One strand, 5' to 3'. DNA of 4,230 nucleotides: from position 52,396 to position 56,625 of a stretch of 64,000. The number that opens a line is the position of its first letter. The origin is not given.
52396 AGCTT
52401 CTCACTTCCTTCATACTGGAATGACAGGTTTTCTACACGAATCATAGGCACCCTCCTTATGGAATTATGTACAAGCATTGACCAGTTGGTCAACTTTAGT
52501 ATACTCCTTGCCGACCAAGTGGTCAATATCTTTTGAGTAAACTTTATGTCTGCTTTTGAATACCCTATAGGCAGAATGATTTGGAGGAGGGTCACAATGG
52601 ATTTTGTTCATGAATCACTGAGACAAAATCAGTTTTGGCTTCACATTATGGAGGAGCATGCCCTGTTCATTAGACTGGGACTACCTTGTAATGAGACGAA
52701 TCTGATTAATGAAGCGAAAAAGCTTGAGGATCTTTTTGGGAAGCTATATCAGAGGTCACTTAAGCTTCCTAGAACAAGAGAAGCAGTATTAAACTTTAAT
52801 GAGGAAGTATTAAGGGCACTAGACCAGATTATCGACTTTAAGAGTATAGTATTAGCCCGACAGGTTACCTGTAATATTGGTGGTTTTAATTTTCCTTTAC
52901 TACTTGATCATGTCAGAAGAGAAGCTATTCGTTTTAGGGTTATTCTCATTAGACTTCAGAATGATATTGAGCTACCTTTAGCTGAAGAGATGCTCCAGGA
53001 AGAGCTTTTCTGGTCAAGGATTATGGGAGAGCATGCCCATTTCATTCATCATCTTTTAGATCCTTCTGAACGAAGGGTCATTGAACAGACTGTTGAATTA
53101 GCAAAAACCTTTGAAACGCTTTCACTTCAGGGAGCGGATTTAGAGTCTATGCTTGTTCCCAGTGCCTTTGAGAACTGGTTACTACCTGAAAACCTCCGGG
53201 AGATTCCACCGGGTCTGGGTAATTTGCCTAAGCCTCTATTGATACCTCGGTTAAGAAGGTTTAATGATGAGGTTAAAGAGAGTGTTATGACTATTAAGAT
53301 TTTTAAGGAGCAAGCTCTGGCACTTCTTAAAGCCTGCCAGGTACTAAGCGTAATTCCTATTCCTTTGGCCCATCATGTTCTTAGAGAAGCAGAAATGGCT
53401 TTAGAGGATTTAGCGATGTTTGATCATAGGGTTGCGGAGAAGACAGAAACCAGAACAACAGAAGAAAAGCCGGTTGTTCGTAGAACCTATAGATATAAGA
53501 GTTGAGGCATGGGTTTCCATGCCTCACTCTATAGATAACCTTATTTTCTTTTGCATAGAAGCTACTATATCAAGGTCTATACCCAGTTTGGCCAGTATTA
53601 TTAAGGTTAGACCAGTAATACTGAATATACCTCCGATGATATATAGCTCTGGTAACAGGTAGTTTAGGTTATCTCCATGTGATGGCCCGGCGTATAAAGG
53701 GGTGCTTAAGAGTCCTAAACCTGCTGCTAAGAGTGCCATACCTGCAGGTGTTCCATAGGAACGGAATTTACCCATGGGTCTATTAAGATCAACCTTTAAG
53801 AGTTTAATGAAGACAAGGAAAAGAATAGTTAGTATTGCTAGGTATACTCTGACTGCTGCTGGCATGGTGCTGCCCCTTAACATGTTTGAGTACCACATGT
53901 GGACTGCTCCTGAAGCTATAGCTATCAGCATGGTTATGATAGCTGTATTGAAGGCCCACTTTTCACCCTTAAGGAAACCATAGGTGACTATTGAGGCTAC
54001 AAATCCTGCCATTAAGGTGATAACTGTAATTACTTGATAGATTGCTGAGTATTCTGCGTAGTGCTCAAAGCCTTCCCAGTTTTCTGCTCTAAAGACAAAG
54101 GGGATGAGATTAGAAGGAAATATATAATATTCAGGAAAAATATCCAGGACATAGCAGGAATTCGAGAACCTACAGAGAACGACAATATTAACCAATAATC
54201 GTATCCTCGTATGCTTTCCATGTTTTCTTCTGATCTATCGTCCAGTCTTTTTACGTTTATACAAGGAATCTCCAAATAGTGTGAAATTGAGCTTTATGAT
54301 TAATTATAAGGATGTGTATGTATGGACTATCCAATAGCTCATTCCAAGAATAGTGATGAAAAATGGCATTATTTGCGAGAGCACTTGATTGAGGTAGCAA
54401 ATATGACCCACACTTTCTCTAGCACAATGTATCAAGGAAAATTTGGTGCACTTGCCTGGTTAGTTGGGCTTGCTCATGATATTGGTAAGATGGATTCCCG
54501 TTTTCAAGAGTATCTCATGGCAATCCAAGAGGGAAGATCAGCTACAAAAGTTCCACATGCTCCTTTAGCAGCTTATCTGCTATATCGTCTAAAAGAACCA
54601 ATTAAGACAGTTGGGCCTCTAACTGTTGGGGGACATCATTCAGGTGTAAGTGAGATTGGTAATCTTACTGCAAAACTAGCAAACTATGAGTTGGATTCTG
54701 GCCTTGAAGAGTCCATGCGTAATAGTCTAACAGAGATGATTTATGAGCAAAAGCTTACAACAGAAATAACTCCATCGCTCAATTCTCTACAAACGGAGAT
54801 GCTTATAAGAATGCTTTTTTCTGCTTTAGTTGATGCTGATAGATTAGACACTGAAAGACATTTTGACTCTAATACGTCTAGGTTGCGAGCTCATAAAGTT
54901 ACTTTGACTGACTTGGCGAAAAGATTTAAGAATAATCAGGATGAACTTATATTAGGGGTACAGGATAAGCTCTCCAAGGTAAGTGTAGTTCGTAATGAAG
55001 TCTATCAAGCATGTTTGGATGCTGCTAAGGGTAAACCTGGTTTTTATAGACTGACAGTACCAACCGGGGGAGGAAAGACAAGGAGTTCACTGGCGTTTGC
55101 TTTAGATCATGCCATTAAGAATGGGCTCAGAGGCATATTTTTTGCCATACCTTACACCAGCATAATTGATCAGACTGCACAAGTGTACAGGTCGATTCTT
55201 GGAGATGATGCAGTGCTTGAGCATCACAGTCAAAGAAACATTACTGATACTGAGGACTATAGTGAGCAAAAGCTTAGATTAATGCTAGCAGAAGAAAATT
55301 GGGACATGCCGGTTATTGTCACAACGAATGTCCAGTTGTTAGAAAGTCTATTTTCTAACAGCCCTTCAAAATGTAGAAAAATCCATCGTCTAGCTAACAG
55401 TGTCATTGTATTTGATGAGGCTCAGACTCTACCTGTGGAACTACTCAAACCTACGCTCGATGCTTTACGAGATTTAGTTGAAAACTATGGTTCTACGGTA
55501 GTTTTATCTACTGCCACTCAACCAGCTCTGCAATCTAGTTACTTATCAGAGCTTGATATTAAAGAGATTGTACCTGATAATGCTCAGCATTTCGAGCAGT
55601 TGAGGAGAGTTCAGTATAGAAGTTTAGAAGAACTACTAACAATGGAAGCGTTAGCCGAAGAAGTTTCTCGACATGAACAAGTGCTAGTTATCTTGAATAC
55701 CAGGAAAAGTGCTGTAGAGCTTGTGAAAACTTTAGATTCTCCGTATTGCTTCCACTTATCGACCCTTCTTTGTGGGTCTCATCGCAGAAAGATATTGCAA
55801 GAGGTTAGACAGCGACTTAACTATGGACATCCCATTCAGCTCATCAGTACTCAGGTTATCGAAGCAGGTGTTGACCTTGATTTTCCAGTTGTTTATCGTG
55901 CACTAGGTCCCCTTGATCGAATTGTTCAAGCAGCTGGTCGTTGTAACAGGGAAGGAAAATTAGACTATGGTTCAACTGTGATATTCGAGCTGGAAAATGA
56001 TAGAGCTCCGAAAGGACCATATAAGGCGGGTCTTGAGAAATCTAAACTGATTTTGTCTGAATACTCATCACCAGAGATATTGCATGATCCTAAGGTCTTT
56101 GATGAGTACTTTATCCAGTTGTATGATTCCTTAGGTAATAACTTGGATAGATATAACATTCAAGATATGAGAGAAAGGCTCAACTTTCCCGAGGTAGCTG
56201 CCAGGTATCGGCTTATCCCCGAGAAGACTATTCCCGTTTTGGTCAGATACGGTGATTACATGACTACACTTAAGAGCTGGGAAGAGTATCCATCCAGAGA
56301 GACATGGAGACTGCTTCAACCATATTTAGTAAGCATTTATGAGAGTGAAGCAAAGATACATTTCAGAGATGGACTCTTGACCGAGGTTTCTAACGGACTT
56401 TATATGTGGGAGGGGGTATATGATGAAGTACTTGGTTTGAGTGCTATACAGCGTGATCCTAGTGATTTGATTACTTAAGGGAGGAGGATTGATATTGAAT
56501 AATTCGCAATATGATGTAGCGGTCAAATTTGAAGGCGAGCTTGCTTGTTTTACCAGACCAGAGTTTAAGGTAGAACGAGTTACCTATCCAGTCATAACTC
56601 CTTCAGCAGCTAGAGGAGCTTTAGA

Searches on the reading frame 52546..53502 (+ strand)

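Call 68: search_protein_families(library=pfam, proteins=[window:52546-53502:+], max_evalue=0.00001)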
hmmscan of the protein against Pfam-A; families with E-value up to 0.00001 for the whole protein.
window:52546-53502:+ (319 aa): 1 family
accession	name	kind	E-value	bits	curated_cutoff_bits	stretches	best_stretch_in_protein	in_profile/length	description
PF11155.13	DUF2935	-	8.5e-56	188.2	24.4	2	23-134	2-120/121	Domain of unknown function (DUF2935)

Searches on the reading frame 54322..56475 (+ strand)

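Call 68: search_protein_families(library=pfam, proteins=[window:54322-56475:+], max_evalue=0.00001)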
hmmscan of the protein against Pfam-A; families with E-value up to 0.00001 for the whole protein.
window:54322-56475:+ (718 aa): 5 families
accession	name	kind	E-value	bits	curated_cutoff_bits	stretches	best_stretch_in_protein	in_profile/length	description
PF22590.2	Cas3-like_C_2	-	3.8e-15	56.5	27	1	451-545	2-105/106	CRISPR-associated nuclease/helicase Cas3, C-terminal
PF00270.35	DEAD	-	1.4e-10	41.6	26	1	244-401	19-161/167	DEAD/DEAH box helicase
PF04851.21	ResIII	-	2.2e-07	31.4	22.5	1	226-399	20-161/164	Type III restriction enzyme, res subunit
PF18019.7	Cas3_HD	-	5.8e-06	26.9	23.1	0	10-127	7-149/207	Cas3, HD domain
PF00271.37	Helicase_C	-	7e-06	26.7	23.5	0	442-545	4-110/110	Helicase conserved C-terminal domain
